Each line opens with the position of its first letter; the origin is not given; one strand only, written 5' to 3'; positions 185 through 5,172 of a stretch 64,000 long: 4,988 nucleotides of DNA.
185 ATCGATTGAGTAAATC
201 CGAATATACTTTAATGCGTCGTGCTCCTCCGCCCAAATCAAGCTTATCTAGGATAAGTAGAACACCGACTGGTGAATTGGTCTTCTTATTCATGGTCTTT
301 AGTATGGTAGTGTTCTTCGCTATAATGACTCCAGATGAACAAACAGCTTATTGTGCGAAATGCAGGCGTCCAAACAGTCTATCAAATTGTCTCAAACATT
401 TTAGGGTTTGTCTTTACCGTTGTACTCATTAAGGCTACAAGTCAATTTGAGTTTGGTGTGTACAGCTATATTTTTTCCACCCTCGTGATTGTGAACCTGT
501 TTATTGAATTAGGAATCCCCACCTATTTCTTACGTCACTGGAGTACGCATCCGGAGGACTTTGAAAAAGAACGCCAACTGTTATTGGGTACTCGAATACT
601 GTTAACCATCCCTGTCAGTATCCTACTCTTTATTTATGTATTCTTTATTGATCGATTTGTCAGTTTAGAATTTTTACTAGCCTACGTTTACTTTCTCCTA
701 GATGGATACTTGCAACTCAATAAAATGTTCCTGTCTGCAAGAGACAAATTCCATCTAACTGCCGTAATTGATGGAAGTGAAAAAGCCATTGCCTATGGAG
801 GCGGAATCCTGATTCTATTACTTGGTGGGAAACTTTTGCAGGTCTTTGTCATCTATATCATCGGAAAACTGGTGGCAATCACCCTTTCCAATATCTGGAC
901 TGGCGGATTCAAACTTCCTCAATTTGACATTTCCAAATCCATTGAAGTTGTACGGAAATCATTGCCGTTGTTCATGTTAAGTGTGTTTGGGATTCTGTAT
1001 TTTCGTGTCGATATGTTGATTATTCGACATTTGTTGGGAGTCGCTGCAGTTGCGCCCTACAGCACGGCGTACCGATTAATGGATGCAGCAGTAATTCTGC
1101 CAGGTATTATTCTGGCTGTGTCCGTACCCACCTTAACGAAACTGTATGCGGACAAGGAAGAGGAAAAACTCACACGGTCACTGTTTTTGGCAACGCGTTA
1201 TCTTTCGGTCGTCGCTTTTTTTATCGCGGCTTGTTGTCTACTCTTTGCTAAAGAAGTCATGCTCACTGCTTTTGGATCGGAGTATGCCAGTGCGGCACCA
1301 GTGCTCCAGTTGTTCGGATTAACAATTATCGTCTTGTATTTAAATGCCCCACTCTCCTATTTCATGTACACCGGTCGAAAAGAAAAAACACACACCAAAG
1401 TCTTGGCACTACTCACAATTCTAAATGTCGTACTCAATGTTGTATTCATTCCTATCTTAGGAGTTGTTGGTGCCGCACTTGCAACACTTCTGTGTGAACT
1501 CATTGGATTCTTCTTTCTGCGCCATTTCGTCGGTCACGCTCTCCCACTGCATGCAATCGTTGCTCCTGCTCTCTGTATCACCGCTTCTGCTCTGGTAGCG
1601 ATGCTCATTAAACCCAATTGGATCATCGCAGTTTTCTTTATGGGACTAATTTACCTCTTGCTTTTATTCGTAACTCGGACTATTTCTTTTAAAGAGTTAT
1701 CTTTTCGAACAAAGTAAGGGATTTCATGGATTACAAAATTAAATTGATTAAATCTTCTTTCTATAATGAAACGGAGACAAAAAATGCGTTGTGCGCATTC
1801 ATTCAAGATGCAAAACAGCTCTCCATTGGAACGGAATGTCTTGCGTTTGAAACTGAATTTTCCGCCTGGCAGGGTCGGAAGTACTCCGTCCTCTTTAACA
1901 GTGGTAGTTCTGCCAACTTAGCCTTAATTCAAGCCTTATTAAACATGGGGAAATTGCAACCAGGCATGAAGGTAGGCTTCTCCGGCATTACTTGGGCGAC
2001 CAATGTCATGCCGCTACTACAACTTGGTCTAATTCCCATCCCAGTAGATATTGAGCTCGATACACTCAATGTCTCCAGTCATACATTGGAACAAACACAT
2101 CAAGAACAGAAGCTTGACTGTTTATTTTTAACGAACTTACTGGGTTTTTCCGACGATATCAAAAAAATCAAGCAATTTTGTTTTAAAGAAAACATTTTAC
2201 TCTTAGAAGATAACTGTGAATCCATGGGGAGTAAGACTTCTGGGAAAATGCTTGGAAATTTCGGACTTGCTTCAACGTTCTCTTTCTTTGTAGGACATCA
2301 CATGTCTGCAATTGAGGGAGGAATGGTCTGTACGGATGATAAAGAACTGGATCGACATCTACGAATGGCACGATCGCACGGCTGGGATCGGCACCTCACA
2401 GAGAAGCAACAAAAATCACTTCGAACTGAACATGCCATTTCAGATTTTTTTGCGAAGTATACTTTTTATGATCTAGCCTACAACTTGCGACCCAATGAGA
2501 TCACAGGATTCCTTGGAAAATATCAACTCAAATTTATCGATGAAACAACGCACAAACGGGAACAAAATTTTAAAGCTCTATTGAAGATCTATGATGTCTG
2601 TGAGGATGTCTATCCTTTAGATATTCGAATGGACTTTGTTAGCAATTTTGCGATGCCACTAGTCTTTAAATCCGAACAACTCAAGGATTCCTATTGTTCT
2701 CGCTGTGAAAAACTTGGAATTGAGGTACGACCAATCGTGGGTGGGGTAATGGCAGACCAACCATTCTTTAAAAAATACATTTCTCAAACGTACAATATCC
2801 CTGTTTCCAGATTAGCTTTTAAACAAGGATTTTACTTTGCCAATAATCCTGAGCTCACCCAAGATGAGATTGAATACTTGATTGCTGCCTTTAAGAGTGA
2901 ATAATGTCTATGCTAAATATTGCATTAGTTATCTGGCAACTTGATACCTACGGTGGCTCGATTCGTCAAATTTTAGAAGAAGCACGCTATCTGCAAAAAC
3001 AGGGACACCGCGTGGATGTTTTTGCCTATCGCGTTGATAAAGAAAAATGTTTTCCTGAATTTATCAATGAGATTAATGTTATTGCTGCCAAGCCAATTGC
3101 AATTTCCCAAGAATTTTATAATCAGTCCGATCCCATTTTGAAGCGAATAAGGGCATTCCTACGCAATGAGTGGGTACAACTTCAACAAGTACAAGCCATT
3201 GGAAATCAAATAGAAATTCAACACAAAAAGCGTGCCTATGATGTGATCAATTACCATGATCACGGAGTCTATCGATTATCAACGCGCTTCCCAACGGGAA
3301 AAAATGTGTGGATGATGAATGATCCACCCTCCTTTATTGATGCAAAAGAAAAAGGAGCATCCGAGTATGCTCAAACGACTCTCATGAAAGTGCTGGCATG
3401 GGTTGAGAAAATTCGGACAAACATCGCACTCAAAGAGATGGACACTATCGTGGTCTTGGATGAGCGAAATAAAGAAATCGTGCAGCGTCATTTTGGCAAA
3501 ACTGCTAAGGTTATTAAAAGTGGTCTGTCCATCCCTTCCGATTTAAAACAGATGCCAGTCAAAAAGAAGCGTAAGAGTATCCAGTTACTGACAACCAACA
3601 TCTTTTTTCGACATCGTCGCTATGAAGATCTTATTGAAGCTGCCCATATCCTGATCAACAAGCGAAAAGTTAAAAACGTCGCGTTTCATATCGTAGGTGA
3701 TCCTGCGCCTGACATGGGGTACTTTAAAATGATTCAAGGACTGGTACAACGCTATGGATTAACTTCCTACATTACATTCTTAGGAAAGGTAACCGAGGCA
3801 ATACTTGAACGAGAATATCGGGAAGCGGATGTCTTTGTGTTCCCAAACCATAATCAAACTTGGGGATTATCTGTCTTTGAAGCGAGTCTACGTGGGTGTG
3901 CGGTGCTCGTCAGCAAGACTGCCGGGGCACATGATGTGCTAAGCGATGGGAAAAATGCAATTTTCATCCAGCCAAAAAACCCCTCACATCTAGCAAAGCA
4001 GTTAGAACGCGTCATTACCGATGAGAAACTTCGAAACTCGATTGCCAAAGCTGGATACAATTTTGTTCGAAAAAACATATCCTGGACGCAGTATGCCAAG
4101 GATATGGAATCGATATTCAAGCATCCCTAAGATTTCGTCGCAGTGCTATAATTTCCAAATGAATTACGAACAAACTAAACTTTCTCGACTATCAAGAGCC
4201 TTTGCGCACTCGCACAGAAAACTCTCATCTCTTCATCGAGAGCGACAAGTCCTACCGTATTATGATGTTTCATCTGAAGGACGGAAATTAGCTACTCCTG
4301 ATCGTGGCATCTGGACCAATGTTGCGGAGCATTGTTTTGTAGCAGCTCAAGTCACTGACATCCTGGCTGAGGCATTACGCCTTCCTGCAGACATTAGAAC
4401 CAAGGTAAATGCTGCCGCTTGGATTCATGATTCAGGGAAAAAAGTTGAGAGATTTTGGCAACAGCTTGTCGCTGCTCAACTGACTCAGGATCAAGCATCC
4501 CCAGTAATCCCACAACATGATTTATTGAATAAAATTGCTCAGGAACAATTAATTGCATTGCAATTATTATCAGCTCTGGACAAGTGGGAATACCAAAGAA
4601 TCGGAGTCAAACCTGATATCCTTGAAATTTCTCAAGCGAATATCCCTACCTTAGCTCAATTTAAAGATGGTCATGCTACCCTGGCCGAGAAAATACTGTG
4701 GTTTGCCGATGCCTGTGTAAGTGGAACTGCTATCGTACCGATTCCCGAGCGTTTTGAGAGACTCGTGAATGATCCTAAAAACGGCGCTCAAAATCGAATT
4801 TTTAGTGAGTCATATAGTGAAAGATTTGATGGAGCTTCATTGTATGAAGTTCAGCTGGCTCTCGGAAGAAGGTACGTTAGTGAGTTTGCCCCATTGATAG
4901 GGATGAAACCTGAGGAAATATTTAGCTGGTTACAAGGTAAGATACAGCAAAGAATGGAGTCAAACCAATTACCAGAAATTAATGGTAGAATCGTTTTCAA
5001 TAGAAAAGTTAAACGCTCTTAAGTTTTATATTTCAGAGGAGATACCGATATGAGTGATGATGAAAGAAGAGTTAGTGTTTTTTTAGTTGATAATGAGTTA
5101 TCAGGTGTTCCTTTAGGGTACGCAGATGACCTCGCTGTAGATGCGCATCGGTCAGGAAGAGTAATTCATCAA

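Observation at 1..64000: One contiguous glycosylation island with about 16 GT-C-like polytopic membrane proteins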

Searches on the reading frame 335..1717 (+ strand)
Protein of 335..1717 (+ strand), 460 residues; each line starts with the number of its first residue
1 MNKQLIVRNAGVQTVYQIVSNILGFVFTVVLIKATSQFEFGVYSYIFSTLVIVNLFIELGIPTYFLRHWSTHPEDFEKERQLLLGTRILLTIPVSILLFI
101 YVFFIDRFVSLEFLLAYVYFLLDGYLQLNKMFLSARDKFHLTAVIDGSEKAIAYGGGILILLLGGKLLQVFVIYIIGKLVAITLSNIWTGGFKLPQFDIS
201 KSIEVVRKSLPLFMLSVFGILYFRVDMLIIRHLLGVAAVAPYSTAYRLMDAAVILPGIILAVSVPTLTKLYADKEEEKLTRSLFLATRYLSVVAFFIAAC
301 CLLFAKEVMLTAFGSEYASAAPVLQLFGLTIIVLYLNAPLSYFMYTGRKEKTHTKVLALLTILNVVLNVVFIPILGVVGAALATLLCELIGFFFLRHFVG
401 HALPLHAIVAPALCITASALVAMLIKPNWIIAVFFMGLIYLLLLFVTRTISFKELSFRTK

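Call 5: search_protein_families(library=pfam, proteins=[window:335-1717:+], max_evalue=0.01)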
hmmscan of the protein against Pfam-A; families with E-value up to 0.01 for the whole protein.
window:335-1717:+ (460 aa): 3 families
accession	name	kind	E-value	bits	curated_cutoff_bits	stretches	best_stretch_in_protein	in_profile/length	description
PF01943.22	Polysacc_synt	-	1.8e-21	77.2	28.2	1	6-270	1-273/274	Polysaccharide biosynthesis protein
PF13440.11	Polysacc_synt_3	-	9.7e-12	45.2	23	1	39-321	10-292/293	Polysaccharide biosynthesis protein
PF03023.19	MurJ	-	1.5e-10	40.8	27.4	1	203-448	197-437/451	Lipid II flippase MurJ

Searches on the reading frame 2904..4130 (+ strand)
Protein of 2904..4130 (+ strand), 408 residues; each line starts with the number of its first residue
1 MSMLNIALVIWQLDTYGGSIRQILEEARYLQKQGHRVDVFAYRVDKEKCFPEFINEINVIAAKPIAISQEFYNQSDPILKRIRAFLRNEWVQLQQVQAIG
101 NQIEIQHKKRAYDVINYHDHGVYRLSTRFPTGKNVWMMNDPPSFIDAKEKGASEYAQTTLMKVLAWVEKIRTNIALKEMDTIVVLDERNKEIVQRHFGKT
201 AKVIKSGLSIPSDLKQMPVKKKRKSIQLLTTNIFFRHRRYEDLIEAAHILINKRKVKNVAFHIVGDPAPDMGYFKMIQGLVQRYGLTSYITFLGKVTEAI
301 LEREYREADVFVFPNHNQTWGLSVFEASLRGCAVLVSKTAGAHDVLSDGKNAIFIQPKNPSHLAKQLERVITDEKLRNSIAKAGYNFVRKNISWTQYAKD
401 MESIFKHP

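Call 7: search_protein_families(library=pfam, proteins=[window:2904-4130:+], max_evalue=0.001)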
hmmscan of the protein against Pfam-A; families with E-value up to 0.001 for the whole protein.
window:2904-4130:+ (408 aa): 5 families
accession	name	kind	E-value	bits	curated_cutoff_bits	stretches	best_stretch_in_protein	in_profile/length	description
PF00534.26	Glycos_transf_1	-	1.3e-26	93.6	26.4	1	221-386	11-171/172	Glycosyl transferases group 1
PF13692.12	Glyco_trans_1_4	-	2.6e-21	76.8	27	1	238-373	15-142/142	Glycosyl transferases group 1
PF13524.12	Glyco_trans_1_2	-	4.7e-12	46.5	25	1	257-402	13-143/144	Glycosyl transferase-like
PF13439.12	Glyco_transf_4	-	4.2e-07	30.6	28.5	1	16-204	1-162/170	Glycosyltransferase Family 4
PF20706.3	GT4-conflict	-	3.8e-05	23.3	26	1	298-398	272-382/385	Family 4 Glycosyltransferase in conflict systems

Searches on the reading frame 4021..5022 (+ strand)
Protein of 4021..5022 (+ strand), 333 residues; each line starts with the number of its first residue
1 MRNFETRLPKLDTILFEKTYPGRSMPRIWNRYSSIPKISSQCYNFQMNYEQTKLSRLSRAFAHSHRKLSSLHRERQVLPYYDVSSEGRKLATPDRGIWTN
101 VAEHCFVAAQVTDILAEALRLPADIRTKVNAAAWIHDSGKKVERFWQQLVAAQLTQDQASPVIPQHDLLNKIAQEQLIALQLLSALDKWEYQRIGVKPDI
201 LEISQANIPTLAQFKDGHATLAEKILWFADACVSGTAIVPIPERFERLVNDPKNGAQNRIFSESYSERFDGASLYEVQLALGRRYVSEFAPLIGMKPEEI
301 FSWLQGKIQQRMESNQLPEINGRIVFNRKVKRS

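Call 7: search_protein_families(library=pfam, proteins=[window:4021-5022:+], max_evalue=0.001)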
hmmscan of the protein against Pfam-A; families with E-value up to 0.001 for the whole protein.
window:4021-5022:+ (333 aa): 0 families

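Call 14: search_protein_families(library=ncbifam, proteins=[window:4021-5022:+], max_evalue=0.1)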
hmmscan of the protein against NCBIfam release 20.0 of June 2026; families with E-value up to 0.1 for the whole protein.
window:4021-5022:+ (333 aa): 4 families
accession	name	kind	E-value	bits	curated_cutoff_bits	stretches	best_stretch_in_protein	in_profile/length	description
TIGR02621.3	cas3_GSU0051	exception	3.2e-08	32.9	400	1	72-159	642-729/854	type I-G CRISPR-associated helicase/endonuclease Cas3g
NF045665.1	NTPtran_DVU1551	equivalog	0.00013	21.1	315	1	98-175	215-296/359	DVU_1551 family NTP transferase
NF002782.0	PRK02901.1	equivalog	0.057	12.4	288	1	259-316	15-72/328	o-succinylbenzoate synthase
TIGR00295.1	TIGR00295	hypoth_equivalog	0.06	13.1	172.35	0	219-248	110-139/164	TIGR00295 family protein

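Call 82: search_protein_families(library=pfam, proteins=[window:4021-5022:+], max_evalue=5)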
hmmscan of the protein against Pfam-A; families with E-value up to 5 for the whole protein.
window:4021-5022:+ (333 aa): 0 families
